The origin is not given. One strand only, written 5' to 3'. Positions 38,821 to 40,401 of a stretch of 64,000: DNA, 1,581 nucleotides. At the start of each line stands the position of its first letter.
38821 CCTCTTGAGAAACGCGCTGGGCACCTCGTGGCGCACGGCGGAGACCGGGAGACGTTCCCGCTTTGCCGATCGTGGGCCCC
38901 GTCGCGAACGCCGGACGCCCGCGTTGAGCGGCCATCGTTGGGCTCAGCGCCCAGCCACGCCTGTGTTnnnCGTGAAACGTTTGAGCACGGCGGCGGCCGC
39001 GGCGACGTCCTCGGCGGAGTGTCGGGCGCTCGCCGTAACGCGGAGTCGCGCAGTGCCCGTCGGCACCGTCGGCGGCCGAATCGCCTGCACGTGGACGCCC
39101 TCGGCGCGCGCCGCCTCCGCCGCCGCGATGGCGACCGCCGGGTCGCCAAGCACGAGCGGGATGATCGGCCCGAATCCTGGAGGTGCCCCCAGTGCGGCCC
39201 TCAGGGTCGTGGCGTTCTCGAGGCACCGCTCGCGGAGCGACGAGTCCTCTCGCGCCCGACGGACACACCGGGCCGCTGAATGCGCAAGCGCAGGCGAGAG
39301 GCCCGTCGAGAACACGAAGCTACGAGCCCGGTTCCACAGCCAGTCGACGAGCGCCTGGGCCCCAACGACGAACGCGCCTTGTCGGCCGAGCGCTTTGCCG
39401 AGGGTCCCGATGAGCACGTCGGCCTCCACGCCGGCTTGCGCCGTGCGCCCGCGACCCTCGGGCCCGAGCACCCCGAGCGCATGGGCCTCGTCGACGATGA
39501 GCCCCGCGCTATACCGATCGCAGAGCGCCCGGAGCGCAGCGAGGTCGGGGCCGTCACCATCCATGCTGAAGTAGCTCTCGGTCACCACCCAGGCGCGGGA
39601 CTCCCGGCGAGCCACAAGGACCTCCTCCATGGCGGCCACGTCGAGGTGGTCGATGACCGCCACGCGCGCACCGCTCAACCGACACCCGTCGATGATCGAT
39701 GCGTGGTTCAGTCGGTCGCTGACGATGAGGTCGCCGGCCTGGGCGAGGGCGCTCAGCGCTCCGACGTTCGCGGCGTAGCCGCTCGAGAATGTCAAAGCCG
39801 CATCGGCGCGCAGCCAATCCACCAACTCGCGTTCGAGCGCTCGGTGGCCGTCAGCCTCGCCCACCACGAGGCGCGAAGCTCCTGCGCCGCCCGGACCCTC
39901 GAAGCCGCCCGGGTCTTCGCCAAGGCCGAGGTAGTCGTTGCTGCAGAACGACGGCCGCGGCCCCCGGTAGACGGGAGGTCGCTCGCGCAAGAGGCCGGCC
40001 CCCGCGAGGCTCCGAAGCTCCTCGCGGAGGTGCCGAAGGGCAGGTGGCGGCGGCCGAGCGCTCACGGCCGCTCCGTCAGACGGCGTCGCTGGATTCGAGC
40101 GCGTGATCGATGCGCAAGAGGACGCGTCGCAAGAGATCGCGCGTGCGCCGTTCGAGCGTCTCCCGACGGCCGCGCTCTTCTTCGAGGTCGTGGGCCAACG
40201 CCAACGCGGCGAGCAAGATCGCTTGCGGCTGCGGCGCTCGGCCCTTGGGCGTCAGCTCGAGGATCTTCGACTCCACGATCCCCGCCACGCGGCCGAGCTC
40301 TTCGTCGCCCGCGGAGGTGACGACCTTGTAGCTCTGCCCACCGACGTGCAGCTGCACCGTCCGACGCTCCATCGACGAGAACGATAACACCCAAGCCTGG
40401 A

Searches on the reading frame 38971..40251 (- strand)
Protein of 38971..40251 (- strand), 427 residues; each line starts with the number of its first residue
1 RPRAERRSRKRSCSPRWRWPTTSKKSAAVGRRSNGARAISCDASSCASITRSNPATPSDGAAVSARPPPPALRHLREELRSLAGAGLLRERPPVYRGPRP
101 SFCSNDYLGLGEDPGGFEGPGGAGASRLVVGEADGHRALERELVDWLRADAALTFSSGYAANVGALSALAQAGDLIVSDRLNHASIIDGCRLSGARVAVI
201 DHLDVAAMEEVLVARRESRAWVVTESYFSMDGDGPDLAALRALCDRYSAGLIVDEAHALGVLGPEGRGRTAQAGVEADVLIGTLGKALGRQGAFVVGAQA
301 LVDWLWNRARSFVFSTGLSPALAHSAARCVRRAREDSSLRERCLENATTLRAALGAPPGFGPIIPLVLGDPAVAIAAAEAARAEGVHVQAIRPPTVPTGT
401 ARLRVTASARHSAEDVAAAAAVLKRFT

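Call 17: search_protein_families(library=pfam, proteins=[window:38971-40251:-], max_evalue=0.001)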
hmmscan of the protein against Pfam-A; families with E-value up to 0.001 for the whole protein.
window:38971-40251:- (427 aa): 3 families
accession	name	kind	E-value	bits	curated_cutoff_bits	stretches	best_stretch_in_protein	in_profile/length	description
PF00155.27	Aminotran_1_2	-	5.6e-49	167.7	19.7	1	122-422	30-360/361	Aminotransferase class I and II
PF01041.23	DegT_DnrJ_EryC1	-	7e-07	29.2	19.8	1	137-261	27-152/360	DegT/DnrJ/EryC1/StrS aminotransferase family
PF01053.26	Cys_Met_Meta_PP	-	6.3e-06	25.4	27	1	136-262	54-181/381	Cys/Met metabolism PLP-dependent enzyme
